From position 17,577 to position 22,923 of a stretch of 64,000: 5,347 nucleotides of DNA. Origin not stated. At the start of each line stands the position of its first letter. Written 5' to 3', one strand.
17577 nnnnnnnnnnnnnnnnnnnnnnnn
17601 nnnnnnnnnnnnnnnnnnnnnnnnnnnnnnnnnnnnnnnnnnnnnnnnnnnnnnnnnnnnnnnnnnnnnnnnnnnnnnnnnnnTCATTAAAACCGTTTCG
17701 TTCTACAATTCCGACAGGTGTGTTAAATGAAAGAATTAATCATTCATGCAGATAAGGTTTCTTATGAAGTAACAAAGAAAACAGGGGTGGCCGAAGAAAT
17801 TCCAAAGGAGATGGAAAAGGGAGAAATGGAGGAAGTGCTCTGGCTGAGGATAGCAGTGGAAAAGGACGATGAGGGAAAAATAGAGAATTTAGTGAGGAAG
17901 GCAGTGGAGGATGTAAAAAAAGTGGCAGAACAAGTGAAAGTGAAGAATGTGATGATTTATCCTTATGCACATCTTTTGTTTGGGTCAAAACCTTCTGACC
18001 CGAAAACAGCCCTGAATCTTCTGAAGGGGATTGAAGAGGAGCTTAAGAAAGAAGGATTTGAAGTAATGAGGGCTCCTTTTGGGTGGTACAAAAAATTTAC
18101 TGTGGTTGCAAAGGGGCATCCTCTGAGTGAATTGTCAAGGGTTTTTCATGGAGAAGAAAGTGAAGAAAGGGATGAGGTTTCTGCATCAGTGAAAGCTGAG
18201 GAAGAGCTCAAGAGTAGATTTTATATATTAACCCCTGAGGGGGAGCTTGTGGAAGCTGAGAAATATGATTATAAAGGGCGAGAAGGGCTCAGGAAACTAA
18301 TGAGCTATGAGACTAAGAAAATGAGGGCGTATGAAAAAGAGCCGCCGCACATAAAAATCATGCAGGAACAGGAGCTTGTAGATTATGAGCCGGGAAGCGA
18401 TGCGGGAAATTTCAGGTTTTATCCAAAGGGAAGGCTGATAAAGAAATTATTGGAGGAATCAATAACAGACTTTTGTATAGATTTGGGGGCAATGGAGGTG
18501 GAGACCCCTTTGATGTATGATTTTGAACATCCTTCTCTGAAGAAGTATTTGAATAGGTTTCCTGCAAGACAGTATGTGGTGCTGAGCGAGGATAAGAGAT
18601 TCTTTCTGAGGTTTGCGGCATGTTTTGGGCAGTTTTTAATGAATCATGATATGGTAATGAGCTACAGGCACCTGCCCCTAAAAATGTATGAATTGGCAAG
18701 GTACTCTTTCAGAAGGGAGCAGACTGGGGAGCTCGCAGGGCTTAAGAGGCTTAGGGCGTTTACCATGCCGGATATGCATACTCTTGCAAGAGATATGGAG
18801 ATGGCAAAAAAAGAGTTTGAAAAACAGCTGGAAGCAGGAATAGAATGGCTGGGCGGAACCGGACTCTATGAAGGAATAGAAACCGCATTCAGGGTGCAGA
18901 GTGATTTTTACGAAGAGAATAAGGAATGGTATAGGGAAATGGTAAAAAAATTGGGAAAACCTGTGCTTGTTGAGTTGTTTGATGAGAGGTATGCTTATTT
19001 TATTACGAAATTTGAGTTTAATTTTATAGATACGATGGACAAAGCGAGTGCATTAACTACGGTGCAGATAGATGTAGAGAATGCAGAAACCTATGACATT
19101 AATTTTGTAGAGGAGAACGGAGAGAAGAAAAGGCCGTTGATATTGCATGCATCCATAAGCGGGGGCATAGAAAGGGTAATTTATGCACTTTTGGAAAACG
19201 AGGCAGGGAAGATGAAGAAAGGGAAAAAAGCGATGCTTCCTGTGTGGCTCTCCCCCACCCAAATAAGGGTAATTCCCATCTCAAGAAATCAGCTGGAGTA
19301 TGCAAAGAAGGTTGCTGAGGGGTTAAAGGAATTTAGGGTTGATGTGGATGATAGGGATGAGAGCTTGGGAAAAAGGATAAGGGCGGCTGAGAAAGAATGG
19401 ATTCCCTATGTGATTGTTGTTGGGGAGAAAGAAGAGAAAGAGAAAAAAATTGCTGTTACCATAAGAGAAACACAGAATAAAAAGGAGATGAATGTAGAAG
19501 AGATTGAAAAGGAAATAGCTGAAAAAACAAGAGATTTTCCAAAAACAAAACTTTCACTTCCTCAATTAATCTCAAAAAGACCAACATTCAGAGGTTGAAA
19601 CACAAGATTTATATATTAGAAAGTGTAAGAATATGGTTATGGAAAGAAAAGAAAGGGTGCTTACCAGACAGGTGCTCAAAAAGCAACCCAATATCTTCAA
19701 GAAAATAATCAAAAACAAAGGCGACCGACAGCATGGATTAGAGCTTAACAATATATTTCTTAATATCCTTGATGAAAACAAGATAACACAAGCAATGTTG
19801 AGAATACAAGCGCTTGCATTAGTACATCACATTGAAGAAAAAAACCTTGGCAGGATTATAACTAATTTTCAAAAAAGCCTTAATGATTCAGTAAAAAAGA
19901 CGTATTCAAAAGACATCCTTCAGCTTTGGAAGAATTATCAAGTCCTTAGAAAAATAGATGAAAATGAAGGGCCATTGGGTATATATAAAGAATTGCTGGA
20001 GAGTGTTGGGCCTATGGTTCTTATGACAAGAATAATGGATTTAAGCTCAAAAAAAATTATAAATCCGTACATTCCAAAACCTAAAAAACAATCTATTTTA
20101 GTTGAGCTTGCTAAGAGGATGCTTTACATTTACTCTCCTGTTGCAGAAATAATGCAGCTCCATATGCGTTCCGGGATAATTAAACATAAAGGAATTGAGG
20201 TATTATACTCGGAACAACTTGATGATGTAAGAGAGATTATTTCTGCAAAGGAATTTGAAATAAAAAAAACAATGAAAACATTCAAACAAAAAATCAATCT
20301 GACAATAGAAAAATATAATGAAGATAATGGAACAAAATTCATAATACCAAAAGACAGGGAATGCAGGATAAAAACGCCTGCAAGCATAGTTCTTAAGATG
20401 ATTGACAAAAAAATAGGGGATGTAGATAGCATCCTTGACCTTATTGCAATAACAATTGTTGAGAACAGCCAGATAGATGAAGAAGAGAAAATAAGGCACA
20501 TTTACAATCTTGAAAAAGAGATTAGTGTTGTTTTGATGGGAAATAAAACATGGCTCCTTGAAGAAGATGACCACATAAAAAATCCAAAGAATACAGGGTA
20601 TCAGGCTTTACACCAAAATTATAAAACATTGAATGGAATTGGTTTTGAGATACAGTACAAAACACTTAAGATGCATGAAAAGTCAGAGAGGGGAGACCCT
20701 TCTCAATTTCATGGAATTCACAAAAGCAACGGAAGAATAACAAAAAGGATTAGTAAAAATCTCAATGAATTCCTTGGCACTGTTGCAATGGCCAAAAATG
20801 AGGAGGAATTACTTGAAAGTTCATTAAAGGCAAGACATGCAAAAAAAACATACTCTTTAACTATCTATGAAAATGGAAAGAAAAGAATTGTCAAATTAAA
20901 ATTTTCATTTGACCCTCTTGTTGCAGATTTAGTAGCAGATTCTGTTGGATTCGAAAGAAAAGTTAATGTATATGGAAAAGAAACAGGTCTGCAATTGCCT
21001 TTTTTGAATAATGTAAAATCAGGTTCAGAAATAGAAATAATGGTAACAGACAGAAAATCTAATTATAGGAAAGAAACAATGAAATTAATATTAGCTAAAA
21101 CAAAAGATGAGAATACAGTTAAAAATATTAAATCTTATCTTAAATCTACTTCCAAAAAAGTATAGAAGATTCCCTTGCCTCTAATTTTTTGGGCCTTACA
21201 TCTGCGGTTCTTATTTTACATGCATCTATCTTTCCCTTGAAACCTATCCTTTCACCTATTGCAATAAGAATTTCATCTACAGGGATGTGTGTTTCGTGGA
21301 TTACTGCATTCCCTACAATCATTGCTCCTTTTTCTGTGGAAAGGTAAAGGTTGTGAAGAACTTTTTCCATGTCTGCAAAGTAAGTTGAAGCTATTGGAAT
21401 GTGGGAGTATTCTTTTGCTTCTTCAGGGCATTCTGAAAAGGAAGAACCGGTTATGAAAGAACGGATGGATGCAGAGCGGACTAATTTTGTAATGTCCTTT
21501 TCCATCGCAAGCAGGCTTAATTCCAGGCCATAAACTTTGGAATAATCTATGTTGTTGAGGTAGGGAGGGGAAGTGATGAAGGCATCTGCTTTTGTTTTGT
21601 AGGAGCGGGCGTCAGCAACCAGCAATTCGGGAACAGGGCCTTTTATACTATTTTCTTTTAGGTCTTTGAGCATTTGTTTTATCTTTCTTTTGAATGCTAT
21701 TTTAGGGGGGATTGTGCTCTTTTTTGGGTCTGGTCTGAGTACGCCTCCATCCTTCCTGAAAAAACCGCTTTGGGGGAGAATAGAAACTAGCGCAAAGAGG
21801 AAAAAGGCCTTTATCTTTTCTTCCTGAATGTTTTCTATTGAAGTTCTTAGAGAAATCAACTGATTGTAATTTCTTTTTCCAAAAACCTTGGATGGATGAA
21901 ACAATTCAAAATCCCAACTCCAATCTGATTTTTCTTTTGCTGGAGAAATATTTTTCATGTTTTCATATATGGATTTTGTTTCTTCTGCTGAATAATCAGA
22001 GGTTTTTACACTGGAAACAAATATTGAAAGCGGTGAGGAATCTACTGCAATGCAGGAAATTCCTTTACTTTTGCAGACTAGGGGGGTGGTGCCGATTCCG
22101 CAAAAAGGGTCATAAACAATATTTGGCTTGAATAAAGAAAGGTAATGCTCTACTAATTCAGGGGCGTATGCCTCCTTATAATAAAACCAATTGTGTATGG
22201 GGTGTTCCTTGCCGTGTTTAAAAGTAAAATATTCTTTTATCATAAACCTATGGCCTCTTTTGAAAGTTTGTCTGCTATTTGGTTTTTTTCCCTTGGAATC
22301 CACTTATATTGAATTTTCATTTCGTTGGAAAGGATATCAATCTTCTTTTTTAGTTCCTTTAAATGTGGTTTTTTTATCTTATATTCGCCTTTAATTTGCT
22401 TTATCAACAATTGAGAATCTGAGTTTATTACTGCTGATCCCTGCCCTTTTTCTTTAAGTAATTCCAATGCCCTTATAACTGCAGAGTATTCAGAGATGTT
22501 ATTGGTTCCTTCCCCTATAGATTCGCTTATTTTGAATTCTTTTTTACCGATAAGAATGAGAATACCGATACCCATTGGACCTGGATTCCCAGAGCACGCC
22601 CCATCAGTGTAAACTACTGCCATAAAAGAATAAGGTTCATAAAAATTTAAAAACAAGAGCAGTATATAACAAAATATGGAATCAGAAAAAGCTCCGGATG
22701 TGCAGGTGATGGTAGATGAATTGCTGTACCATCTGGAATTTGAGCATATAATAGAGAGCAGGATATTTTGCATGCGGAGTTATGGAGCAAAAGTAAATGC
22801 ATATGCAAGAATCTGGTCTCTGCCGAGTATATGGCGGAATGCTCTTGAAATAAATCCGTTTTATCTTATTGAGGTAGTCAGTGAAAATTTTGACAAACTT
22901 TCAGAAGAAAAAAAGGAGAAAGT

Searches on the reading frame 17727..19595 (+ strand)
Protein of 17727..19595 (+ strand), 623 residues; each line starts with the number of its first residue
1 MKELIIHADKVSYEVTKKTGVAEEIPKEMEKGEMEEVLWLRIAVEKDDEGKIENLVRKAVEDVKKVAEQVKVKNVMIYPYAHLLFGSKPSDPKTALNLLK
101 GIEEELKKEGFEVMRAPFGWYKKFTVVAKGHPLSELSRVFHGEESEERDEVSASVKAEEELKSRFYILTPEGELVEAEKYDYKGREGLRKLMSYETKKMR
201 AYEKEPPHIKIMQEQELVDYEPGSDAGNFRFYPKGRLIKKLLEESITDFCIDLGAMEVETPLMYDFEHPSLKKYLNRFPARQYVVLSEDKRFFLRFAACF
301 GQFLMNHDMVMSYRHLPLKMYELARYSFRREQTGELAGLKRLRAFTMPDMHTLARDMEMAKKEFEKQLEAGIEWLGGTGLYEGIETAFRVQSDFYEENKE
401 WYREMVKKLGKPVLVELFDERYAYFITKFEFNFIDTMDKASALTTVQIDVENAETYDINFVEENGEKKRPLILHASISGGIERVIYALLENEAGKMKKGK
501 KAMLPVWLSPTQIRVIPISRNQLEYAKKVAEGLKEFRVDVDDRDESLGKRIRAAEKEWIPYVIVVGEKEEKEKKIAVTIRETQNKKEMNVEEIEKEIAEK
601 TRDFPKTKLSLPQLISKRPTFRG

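Call 6: search_protein_families(library=ncbifam, proteins=[window:17727-19595:+], max_evalue=0.01)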
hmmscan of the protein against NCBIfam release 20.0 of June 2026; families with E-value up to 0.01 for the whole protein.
window:17727-19595:+ (623 aa): 13 families
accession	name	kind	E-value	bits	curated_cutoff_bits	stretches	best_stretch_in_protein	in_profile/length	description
NF003068.0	PRK03991.1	equivalog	1.1e-252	839.8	484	1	1-621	1-612/613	threonine--tRNA ligase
TIGR00418.1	thrS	equivalog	3.2e-148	495.1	383.65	1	18-600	1-564/565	threonine--tRNA ligase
NF011500.0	PRK14938.1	equivalog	1.3e-63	215.3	362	2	4-154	4-148/387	Ser-tRNA(Thr) hydrolase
TIGR00408.1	proS_fam_I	equivalog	1.4e-19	70.4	437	1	400-604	175-384/475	proline--tRNA ligase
NF006625.0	PRK09194.1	equivalog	7e-18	64.8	558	2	453-597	416-558/559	proline--tRNA ligase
NF008979.1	PRK12325.1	exception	1e-14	54.3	550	2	454-597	294-436/437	proline--tRNA ligase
TIGR00409.1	proS_fam_II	equivalog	4.4e-14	52.3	306.7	2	453-599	422-567/568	proline--tRNA ligase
NF003211.1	PRK04173.1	equivalog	1e-12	47.7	312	1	284-596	155-453/454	glycine--tRNA ligase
TIGR00389.1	glyS_dimeric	equivalog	2e-12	46.4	243.3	1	454-599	412-563/565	glycine--tRNA ligase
TIGR00442.1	hisS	equivalog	8.2e-08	31.6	286.75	1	477-588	301-404/406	histidine--tRNA ligase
NF009085.0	PRK12420.1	equivalog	1e-05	25.1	540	1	511-592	339-421/426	histidine--tRNA ligase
NF007083.1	PRK09537.1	equivalog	0.003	16.7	550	1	153-349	133-317/425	pyrrolysine--tRNA(Pyl) ligase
TIGR00261.1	traB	subfamily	0.0067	15.4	178.35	1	537-603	174-237/380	TraB family protein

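Call 7: search_protein_families(library=pfam, proteins=[window:17727-19595:+], max_evalue=0.001)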
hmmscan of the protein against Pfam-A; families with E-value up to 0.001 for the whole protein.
window:17727-19595:+ (623 aa): 3 families
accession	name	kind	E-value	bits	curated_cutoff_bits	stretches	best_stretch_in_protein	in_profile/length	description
PF08915.16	tRNA-Thr_ED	-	1.4e-43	148.7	30.2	1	1-138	1-135/137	Archaea-specific editing domain of threonyl-tRNA synthetase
PF03129.25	HGTP_anticodon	-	7.3e-22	77.8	21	1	512-599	1-93/94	Anticodon binding domain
PF00587.30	tRNA-synt_2b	-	2.1e-17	64.2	29.3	1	288-491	6-178/179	tRNA synthetase class II core domain (G, H, P, S and T)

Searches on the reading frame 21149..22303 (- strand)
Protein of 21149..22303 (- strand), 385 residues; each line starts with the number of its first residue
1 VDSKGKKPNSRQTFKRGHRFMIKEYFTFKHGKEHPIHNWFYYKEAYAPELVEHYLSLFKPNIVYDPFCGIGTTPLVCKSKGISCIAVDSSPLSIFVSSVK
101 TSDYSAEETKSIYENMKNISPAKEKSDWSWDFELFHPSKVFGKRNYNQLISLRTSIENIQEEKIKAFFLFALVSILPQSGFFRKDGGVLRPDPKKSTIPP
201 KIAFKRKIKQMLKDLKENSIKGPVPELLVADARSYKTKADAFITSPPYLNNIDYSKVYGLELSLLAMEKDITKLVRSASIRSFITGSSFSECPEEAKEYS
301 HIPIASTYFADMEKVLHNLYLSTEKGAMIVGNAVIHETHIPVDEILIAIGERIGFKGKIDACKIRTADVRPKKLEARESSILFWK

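Call 6: search_protein_families(library=ncbifam, proteins=[window:21149-22303:-], max_evalue=0.01)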
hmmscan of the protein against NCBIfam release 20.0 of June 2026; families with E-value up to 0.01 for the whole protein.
window:21149-22303:- (385 aa): 1 family
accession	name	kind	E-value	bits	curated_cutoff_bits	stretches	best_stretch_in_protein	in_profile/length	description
NF042963.1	DUF1156_antiphage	equivalog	0.0011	17.1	1000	0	210-258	545-593/960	anti-phage-associated DUF1156 domain-containing protein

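Call 7: search_protein_families(library=pfam, proteins=[window:21149-22303:-], max_evalue=0.001)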
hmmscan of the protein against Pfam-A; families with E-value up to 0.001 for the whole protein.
window:21149-22303:- (385 aa): 1 family
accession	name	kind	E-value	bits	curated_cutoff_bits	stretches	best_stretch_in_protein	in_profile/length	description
PF01555.25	N6_N4_Mtase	-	1.1e-06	29.2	26.7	1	40-90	160-212/221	DNA methylase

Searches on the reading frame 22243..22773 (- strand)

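Call 7: search_protein_families(library=pfam, proteins=[window:22243-22773:-], max_evalue=0.001)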
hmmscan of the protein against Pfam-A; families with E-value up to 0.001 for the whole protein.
window:22243-22773:- (177 aa): 2 families
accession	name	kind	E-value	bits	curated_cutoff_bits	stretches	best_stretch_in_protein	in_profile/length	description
PF13456.12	RVT_3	-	3.1e-16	59.9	21.6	1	56-174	2-123/123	Reverse transcriptase-like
PF00075.30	RNase_H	-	2e-15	57.6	25.8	1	53-174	5-139/141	RNase H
